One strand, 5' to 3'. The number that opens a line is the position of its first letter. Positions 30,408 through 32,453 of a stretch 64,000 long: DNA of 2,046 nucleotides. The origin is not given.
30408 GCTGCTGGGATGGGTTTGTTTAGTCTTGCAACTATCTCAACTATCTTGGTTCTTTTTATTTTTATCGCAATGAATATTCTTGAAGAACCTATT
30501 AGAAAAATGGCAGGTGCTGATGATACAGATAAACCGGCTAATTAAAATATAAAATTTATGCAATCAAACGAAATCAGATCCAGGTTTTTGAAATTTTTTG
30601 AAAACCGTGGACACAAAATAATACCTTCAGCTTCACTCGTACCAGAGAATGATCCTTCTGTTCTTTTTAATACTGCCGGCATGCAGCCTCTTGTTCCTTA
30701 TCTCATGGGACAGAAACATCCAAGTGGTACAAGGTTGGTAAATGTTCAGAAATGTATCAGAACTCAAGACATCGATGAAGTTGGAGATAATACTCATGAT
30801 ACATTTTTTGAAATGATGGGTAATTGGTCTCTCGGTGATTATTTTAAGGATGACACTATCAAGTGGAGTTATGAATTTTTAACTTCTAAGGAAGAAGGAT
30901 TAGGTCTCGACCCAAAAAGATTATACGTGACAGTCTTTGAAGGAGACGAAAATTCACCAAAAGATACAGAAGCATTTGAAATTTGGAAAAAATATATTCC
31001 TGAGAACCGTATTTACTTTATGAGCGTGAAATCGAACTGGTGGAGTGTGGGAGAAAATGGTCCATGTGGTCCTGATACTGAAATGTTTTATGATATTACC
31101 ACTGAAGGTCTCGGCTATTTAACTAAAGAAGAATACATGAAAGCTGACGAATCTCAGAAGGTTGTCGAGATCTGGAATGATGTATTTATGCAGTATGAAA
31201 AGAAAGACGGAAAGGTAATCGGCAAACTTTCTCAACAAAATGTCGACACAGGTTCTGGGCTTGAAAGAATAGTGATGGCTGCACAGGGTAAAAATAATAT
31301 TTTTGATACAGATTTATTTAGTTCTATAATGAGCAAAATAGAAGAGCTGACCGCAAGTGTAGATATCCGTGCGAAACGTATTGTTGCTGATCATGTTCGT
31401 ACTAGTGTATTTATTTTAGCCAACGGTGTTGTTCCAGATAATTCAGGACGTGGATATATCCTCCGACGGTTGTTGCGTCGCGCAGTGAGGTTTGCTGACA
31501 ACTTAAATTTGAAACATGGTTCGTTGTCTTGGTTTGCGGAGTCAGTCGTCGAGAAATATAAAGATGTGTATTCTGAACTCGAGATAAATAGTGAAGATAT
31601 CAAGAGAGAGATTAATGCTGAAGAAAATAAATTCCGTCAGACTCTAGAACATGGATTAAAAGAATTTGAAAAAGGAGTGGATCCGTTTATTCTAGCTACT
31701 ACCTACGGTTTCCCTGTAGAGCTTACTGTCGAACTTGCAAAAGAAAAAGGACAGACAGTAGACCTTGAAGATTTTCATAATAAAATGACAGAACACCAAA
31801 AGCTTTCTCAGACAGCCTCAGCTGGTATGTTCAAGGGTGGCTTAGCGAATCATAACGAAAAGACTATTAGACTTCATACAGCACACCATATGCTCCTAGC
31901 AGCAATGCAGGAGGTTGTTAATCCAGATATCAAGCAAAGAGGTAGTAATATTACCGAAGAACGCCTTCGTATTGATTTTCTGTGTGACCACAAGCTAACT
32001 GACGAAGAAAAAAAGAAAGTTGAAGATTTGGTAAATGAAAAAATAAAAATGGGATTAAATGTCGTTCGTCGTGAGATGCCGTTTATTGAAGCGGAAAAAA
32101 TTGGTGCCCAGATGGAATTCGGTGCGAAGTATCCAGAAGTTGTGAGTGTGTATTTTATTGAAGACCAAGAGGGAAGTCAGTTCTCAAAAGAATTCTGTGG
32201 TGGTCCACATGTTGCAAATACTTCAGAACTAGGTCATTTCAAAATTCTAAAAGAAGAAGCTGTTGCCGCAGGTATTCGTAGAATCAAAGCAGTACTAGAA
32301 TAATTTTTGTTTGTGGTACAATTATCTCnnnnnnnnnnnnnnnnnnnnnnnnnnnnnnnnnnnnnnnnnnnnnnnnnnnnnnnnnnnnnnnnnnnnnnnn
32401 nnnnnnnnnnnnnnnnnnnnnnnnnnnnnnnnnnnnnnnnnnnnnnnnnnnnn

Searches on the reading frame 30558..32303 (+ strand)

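Call 19: search_protein_families(library=pfam, proteins=[window:30558-32303:+], max_evalue=0.001)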
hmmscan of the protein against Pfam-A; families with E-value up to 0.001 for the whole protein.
window:30558-32303:+ (581 aa): 2 families
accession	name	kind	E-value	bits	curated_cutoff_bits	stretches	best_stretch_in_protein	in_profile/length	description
PF01411.24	tRNA-synt_2c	-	1.6e-134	449.9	30.3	1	5-434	1-443/552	tRNA synthetases class II (A)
PF07973.19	tRNA_SAD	-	1.2e-17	64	24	1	529-576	1-43/44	Threonyl and Alanyl tRNA synthetase second additional domain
